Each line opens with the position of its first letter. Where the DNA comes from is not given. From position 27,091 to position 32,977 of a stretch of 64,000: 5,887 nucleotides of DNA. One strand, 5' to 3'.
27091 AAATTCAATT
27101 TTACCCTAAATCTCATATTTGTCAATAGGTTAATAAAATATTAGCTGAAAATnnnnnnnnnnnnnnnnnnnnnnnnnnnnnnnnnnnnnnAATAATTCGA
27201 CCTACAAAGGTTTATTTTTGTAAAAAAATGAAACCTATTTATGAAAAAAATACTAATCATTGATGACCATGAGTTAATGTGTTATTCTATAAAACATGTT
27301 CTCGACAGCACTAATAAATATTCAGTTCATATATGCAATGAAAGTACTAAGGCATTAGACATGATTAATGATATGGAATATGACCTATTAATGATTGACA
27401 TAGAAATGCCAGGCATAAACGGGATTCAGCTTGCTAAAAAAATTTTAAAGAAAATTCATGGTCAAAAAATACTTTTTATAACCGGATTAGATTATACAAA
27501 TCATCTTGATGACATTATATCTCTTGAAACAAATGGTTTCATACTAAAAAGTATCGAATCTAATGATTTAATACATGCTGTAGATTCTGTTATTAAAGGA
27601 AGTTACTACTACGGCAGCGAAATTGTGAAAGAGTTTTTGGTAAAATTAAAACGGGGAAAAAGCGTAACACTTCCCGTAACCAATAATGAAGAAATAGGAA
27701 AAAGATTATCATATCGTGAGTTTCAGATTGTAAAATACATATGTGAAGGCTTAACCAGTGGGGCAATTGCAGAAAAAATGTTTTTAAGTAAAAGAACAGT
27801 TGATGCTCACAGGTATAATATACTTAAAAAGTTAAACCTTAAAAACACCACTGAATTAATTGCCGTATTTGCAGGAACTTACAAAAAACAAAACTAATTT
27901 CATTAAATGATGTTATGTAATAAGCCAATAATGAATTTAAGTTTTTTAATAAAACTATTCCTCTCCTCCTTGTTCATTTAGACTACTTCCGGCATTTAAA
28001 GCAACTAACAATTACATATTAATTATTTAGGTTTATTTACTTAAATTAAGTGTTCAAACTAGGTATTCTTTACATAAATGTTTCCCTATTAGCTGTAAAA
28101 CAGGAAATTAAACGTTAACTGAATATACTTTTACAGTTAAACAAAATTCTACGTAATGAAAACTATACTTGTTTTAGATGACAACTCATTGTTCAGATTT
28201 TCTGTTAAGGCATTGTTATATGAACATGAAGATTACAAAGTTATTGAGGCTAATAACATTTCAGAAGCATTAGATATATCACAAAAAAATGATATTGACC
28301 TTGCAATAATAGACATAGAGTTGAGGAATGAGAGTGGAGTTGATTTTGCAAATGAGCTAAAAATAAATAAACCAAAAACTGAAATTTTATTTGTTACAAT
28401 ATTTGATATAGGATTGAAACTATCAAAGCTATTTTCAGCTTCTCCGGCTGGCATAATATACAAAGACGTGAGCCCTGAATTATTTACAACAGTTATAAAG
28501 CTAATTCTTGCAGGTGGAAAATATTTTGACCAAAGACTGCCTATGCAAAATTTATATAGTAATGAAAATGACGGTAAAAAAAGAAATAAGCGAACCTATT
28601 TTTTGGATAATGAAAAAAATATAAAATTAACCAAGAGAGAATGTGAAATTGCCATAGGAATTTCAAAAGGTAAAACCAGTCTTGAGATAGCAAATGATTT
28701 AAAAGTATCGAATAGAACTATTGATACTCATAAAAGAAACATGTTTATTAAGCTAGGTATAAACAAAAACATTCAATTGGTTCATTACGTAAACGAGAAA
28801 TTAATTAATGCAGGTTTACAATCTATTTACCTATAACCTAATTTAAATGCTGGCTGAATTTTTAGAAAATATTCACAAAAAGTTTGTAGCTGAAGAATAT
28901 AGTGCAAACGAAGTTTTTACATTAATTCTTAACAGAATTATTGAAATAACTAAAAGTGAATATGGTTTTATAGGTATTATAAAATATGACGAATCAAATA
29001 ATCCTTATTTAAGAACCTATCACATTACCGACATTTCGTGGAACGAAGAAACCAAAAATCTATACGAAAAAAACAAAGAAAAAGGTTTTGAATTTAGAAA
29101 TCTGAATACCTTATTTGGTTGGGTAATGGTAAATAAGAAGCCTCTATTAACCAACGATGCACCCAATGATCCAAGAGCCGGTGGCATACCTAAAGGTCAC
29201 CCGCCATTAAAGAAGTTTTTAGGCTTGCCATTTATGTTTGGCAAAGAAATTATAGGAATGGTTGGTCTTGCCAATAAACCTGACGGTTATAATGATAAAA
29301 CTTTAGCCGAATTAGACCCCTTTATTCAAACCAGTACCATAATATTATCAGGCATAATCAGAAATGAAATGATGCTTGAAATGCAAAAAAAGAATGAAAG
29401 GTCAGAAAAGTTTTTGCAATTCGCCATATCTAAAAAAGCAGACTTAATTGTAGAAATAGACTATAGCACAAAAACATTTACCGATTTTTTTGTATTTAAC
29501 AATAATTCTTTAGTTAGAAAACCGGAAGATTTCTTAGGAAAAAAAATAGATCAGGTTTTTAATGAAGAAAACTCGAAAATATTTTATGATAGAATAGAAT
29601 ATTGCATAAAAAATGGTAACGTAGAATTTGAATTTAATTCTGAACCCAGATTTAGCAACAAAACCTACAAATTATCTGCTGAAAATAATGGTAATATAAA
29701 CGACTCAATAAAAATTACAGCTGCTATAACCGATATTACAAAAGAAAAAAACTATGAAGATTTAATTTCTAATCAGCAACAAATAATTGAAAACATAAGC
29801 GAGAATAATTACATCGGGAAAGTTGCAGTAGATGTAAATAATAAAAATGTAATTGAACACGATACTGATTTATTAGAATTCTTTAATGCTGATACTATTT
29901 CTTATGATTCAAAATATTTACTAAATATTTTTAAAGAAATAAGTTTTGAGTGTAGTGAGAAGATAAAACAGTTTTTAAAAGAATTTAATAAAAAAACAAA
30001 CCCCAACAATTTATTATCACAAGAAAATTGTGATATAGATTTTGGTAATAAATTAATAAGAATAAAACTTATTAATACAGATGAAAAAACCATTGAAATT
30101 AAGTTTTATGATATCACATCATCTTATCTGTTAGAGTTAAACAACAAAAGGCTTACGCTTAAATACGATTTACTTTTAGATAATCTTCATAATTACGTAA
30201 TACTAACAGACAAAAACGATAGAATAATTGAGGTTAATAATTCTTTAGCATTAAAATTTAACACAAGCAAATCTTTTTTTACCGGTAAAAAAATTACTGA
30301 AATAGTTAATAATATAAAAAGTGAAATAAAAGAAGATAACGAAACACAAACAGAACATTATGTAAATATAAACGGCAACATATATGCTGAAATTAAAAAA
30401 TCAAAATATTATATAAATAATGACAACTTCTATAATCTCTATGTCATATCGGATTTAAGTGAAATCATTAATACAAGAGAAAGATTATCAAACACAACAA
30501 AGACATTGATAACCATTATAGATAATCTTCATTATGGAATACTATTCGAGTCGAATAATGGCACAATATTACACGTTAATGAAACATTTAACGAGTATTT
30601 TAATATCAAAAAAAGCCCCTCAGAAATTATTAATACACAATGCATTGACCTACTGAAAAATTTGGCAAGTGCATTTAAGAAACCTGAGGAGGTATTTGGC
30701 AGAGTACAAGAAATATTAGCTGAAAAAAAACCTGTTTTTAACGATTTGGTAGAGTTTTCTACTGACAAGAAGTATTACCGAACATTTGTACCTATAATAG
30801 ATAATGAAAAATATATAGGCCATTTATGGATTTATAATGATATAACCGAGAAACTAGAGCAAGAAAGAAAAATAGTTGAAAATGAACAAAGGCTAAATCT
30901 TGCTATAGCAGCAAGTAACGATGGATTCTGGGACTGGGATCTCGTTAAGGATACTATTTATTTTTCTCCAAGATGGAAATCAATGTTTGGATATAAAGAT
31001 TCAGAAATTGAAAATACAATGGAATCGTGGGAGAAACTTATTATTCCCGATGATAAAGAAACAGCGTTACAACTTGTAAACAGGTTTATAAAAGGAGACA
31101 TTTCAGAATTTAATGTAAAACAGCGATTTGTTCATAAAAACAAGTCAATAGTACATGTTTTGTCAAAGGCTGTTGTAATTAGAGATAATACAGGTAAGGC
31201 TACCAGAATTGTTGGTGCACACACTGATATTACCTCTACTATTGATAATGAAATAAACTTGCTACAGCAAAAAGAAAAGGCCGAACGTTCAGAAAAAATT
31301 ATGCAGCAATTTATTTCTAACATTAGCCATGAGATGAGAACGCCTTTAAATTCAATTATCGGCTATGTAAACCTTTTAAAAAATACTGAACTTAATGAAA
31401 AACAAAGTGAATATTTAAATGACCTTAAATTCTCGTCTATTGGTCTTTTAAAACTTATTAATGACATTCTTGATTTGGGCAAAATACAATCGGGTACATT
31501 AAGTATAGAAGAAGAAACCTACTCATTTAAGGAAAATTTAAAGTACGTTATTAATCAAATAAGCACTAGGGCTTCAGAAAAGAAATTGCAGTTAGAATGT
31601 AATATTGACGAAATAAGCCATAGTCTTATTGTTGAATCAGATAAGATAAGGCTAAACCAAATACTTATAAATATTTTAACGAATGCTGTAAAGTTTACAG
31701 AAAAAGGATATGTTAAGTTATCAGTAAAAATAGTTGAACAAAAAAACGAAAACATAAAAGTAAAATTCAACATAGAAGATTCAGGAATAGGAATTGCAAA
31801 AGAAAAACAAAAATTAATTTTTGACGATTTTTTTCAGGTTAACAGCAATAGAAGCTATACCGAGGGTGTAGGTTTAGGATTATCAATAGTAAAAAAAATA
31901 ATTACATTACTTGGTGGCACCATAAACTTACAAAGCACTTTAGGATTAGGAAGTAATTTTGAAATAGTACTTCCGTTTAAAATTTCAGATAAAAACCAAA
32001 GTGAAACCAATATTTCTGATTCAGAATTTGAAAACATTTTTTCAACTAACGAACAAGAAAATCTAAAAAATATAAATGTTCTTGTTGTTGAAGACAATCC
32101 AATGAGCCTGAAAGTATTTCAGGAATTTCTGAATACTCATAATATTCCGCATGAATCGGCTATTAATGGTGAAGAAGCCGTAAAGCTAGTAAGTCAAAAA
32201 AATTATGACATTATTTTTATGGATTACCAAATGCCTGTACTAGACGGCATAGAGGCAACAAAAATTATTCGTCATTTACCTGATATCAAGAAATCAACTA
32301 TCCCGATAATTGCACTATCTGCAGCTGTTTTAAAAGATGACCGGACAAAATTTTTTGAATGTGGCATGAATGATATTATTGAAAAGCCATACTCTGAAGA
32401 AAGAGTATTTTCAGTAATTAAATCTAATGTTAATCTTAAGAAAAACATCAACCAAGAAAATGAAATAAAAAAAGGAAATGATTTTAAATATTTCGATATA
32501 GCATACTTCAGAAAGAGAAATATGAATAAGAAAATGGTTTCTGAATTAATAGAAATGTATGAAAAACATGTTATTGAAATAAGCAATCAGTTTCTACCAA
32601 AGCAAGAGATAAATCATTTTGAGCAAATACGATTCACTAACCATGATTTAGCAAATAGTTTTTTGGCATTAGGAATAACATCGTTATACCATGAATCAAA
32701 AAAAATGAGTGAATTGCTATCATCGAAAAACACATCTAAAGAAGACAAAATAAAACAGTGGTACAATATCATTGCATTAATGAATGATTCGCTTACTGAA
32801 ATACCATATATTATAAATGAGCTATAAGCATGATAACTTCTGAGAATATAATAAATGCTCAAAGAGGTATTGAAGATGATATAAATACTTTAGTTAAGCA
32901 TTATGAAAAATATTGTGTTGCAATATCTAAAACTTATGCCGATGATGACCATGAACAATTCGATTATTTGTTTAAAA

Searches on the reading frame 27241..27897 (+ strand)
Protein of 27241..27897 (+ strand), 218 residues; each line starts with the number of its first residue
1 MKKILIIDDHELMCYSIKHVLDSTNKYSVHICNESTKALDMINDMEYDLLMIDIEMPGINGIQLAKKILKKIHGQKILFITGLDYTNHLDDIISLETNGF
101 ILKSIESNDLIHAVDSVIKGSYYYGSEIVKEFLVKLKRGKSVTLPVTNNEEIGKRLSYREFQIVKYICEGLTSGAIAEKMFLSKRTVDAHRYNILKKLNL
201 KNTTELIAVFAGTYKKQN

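Call 59: search_protein_families(library=pfam, proteins=[window:27241-27897:+], max_evalue=0.001)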
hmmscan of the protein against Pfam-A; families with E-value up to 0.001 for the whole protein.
window:27241-27897:+ (218 aa): 2 families
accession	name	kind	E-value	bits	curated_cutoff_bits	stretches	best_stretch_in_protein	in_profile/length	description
PF00072.30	Response_reg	-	8.4e-22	77.9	30.2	1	4-114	1-110/111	Response regulator receiver domain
PF00196.25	GerE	-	2.8e-17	62.5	23.5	1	155-209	2-56/57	Bacterial regulatory proteins, luxR family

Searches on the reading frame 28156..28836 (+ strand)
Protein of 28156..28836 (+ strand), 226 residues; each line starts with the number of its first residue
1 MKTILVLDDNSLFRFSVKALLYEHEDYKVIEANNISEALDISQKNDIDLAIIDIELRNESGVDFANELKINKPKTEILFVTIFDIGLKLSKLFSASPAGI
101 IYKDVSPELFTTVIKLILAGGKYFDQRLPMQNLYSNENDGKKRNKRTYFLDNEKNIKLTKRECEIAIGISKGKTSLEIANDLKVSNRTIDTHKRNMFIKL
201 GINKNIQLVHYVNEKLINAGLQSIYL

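Call 59: search_protein_families(library=pfam, proteins=[window:28156-28836:+], max_evalue=0.001)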
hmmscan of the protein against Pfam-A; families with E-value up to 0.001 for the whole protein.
window:28156-28836:+ (226 aa): 2 families
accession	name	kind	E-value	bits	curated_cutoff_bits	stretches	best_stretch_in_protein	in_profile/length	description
PF00072.30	Response_reg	-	3.6e-16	59.7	30.2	1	4-114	1-110/111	Response regulator receiver domain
PF00196.25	GerE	-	1.9e-15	56.7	23.5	1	158-212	3-57/57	Bacterial regulatory proteins, luxR family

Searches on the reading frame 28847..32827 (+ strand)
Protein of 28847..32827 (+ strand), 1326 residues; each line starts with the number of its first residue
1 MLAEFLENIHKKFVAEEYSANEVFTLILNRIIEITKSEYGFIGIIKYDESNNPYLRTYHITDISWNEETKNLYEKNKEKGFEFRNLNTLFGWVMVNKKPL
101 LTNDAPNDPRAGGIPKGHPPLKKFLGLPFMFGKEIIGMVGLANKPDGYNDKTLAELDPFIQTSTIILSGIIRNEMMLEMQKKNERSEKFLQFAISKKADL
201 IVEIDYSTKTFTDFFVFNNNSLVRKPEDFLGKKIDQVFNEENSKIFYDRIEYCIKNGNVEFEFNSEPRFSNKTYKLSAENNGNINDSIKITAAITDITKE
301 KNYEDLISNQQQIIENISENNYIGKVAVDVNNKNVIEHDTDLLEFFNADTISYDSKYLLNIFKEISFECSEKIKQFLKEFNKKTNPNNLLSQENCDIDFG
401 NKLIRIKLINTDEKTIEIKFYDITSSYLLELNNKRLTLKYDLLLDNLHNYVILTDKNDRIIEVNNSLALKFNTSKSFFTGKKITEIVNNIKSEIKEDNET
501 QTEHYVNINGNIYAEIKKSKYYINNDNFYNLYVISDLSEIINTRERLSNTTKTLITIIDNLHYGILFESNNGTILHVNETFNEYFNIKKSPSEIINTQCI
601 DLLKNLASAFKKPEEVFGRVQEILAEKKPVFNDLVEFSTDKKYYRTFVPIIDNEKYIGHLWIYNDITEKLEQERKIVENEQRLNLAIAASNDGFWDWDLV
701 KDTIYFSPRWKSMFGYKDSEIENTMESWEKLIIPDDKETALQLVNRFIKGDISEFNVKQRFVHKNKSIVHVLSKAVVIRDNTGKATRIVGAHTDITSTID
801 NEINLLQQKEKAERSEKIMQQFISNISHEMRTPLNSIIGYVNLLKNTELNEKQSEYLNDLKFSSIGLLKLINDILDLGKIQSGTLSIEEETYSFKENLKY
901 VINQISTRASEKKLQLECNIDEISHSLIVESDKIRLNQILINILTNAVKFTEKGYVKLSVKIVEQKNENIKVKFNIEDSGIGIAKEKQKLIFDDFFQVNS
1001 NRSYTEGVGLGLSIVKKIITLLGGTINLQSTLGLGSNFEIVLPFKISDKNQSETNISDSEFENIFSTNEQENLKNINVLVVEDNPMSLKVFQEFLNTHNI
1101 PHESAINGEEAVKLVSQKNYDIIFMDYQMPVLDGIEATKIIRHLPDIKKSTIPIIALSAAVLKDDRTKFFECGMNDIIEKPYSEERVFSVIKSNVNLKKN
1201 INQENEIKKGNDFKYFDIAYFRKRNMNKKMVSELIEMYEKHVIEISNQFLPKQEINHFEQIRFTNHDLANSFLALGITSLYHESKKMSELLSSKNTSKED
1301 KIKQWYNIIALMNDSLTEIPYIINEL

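Call 19: search_protein_families(library=pfam, proteins=[window:28847-32827:+], max_evalue=0.001)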
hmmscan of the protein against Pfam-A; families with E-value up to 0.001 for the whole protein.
window:28847-32827:+ (1326 aa): 10 families
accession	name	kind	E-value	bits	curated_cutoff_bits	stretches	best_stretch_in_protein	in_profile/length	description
PF02518.31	HATPase_c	-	4.8e-25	88.6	26.4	1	932-1045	2-110/111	Histidine kinase-, DNA gyrase B-, and HSP90-like ATPase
PF00072.30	Response_reg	-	1.2e-23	83.8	30.2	1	1078-1191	1-110/111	Response regulator receiver domain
PF00512.31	HisKA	-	2e-20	73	26.9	1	819-883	2-66/66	His Kinase A (phospho-acceptor) domain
PF08447.18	PAS_3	-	4.9e-20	72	25.6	1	704-791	2-88/89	PAS fold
PF13185.12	GAF_2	-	1e-18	68.3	28.6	1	19-166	3-134/136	GAF domain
PF00989.32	PAS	-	5.7e-18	65.4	22.6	1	682-795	2-113/113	PAS fold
PF13426.13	PAS_9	-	2.2e-16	60.5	27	2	564-668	3-103/103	PAS domain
PF13188.13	PAS_8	-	3.7e-09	36.6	21.8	0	556-595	5-43/65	PAS domain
PF08448.16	PAS_4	-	7.2e-06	26.6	23.1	0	562-669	5-108/110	PAS fold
PF01590.32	GAF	-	4e-05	24.6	22.4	1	21-152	3-118/133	GAF domain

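Call 20: search_protein_families(library=ncbifam, proteins=[window:28847-32827:+], max_evalue=0.001)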
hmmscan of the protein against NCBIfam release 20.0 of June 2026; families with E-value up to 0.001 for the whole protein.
window:28847-32827:+ (1326 aa): 132 families (the best 25 are shown)
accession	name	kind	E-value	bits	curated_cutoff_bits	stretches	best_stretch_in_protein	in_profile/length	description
TIGR02956.1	TMAO_torS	equivalog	1.6e-90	304.6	676.5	1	805-1214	450-839/967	TMAO reductase system sensor histidine kinase/response regulator TorS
NF008318.0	PRK11107.1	equivalog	2e-90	304.1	890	2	803-1054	277-528/920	two-component sensor histidine kinase BarA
NF041947.1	LuxQ_Vibrio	equivalog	5.2e-90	302.5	1200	1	783-1188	436-832/843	quorum-sensing autoinducer 2 sensor kinase/phosphatase LuxQ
NF008302.0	PRK11091.1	equivalog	6.1e-80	269.4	838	1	779-1309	250-758/779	aerobic respiration two-component sensor histidine kinase ArcB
NF011874.0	PRK15347.1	equivalog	1.1e-77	262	852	2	805-1046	384-616/921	two component system sensor kinase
NF038297.2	hybrid_HK_HrmK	equivalog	8.6e-75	252.6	725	1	788-1186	204-599/607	hybrid histidine kinase/response regulator HrmK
NF008099.0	PRK10841.1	equivalog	1.9e-68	231.1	920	2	794-1053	445-699/949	two-component system sensor histidine kinase RcsC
NF045901.1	HisKinLetSLeg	equivalog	1.1e-64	219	1650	2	801-1042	275-516/906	two-component system sensor histidine kinase LetS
NF008543.0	PRK11466.1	equivalog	8.7e-57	192.6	982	1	805-1288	430-882/914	TMAO reductase system sensor histidine kinase/response regulator TorS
NF046044.1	PnpS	equivalog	1.6e-56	192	400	2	761-1043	112-390/390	two-component system histidine kinase PnpS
NF047874.1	MASE3_PAS_HK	subfamily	2.3e-52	178.7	560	1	641-1059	230-640/655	MASE3 domain-containing sensor histidine kinase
NF007420.1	PRK09959.1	equivalog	9.7e-52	175.7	1995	1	783-1195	677-1070/1197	acid-sensing system histidine kinase EvgS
NF041832.1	near_NosP_CTERM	subfamily_domain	2.8e-49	168.2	400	1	820-1182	8-357/370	NahK/ErcS family hybrid sensor histidine kinase/response regulator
NF033092.0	HK_WalK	equivalog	5.5e-46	157.3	725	1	798-1044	351-594/594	cell wall metabolism sensor histidine kinase WalK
NF045595.1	HK_scytonemin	equivalog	8.1e-45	153.3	865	1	522-1045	125-636/637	scytonemin biosynthesis sensor histidine kinase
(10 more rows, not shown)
